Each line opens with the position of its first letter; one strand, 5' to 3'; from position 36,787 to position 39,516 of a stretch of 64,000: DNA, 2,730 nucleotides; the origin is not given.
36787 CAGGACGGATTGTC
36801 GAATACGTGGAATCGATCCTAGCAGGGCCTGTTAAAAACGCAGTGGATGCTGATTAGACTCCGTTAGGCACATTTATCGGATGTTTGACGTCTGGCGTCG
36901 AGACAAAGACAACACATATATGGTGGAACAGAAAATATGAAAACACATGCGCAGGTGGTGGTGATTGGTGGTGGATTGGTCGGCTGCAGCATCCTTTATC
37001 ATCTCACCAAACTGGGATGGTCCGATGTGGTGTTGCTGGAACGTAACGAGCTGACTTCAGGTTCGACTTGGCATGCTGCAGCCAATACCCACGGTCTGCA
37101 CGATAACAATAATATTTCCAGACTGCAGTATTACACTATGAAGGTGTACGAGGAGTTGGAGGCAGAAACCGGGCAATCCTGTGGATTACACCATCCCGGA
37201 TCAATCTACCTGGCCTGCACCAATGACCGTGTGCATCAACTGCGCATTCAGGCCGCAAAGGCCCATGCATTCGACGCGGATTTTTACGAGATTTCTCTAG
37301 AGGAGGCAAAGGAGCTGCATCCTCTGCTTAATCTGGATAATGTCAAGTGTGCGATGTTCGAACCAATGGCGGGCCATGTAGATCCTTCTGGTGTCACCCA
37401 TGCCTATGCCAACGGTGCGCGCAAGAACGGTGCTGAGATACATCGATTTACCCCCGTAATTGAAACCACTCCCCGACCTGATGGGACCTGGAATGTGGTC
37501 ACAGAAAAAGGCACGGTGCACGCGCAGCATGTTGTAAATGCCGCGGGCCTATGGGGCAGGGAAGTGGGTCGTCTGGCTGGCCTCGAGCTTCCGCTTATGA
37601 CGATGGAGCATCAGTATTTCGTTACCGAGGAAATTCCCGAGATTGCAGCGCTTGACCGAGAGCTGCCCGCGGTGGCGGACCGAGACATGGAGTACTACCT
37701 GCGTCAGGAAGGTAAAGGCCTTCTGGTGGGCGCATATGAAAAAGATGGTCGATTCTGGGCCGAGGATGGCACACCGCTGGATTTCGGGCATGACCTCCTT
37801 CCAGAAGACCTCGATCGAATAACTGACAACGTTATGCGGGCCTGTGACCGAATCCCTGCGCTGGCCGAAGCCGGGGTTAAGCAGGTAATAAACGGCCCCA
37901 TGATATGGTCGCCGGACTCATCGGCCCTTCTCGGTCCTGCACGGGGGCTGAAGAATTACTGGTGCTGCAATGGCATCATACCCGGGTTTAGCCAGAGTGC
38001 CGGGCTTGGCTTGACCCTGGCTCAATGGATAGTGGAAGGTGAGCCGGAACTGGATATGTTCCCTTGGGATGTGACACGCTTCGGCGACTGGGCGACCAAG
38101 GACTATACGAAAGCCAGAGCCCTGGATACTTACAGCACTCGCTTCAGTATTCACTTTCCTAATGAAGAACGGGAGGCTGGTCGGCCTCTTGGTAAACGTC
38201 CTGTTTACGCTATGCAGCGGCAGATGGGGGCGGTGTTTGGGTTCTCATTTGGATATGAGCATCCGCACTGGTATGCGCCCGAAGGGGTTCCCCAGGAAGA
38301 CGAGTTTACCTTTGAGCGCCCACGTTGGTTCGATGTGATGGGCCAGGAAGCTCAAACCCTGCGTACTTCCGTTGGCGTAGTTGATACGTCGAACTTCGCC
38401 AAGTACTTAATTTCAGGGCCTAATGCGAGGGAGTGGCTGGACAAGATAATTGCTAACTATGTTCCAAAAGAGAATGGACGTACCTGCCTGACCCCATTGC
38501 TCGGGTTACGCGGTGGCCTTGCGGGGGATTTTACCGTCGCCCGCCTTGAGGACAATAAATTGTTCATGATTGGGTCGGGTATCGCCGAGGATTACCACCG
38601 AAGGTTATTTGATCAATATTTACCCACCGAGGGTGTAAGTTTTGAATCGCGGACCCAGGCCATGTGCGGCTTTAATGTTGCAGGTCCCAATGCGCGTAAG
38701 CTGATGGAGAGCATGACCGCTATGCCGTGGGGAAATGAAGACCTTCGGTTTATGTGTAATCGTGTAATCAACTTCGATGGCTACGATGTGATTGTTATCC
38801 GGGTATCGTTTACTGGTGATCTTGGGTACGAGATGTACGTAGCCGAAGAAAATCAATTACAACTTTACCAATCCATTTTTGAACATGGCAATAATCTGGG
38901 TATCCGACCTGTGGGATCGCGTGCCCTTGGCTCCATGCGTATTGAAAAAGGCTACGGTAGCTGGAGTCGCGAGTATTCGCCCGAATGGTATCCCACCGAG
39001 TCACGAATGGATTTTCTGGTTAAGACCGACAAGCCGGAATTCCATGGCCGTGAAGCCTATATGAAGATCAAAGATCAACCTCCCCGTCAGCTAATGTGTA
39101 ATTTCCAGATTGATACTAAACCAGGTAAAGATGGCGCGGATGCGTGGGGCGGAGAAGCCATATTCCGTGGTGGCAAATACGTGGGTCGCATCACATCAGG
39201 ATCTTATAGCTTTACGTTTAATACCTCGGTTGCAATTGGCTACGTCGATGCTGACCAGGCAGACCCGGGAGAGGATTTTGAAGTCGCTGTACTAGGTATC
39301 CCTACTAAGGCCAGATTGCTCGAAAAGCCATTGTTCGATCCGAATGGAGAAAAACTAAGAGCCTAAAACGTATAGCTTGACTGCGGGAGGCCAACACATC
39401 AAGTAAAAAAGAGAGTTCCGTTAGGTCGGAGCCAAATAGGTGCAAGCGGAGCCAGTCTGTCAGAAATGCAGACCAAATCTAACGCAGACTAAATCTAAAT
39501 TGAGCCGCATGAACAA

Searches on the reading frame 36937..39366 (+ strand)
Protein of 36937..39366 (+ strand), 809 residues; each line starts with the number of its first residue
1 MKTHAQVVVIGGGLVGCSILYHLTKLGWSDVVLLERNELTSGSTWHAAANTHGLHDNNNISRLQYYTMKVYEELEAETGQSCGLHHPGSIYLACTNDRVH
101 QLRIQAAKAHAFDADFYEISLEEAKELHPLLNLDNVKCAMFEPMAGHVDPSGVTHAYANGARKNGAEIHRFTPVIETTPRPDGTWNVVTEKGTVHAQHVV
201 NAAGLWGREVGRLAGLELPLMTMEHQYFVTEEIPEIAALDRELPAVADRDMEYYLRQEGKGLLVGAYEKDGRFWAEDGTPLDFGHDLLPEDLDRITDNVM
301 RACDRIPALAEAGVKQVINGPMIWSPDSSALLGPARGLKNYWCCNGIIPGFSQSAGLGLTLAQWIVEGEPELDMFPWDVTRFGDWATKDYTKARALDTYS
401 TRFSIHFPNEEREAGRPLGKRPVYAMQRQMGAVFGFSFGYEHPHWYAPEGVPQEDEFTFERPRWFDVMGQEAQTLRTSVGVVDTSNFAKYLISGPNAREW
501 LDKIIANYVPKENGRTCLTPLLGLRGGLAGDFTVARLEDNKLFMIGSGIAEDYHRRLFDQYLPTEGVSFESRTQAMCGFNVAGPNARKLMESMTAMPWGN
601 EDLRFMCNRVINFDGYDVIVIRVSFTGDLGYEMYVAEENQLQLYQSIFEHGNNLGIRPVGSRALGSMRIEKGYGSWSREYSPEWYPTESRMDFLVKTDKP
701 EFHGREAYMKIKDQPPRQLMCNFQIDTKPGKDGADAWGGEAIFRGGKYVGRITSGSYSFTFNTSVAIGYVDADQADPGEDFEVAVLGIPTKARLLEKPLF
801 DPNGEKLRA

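Call 3: search_protein_families(library=pfam, proteins=[window:36937-39366:+])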
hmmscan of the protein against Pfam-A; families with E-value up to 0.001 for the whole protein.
window:36937-39366:+ (809 aa): 5 families
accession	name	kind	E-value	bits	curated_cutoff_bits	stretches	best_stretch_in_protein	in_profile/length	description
PF01266.30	DAO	-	9.9e-66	223.1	27.9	1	7-364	2-353/353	FAD dependent oxidoreductase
PF01571.26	GCV_T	-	3.1e-55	187.6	25.6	1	424-693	2-254/255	Aminomethyltransferase folate-binding domain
PF08669.17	GCV_T_C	-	3.3e-18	65.8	25.9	1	723-801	6-80/80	Glycine cleavage T-protein C-terminal barrel domain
PF16350.10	FAO_M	-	8.1e-18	64.8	27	1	367-418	1-53/56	FAD dependent oxidoreductase central domain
PF13738.12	Pyr_redox_3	-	4.4e-05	23.3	30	0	157-207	87-136/305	Pyridine nucleotide-disulphide oxidoreductase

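Call 4: search_protein_families(library=ncbifam, proteins=[window:36937-39366:+])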
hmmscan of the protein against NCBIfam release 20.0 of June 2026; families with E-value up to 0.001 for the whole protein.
window:36937-39366:+ (809 aa): 26 families (the best 25 are shown)
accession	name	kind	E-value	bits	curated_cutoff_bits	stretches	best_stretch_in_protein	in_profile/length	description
TIGR01372.1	soxA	subfamily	3.2e-46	157.6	1164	1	420-808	609-995/996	sarcosine oxidase subunit alpha family protein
NF001567.0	PRK00389.1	subfamily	5.3e-43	147.3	300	1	459-802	25-355/359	glycine cleavage system aminomethyltransferase GcvT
NF053776.1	TmaoDeMthMsil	equivalog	9.3e-40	136.8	1100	1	474-809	424-763/763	trimethylamine N-oxide demethylase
TIGR00528.1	gcvT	equivalog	2.2e-33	115.6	235.85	1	459-799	23-359/362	glycine cleavage system aminomethyltransferase GcvT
TIGR02352.1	thiamin_ThiO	equivalog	3.1e-28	98.9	250.8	1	7-272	1-266/351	glycine oxidase ThiO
NF010093.0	PRK13579.1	equivalog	1.9e-27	96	459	1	416-798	7-362/371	glycine cleavage system aminomethyltransferase GcvT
NF008425.0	PRK11259.1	equivalog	6.8e-26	91.1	257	1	2-221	2-217/377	N-methyl-L-tryptophan oxidase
NF009133.0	PRK12486.1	equivalog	2.9e-25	89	410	1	462-785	38-354/369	dimethylsulfoniopropionate demethylase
TIGR01373.1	soxB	subfamily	4.1e-22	78.6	529.45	1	2-383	28-400/407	sarcosine oxidase subunit beta family protein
TIGR01377.1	soxA_mon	subfamily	1.5e-15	56.9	479.65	1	7-383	3-376/381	amino oxidase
TIGR03377.1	glycerol3P_GlpA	equivalog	3.8e-14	52.1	552.8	1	6-222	1-219/530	anaerobic glycerol-3-phosphate dehydrogenase subunit GlpA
TIGR03197.1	MnmC_Cterm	equivalog_domain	9.8e-14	51.2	174.2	1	7-205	2-201/400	FAD-dependent 5-carboxymethylaminomethyl-2-thiouridine(34) oxidoreductase MnmC1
NF002480.1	PRK01747.1-1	equivalog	2e-13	49.7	540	1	4-210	248-455/645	bifunctional tRNA (5-methylaminomethyl-2-thiouridine)(34)-methyltransferase MnmC2/FAD-dependent 5-carboxymethylaminomethyl-2-thiouridine(34)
NF033460.1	glycerol3P_ox_II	equivalog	2.8e-13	49.7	460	1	6-231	3-233/361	type 2 glycerol-3-phosphate oxidase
NF050086.1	pipecolate_AmaA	exception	4.7e-13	48.6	600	1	3-204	24-234/425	L-pipecolate oxidase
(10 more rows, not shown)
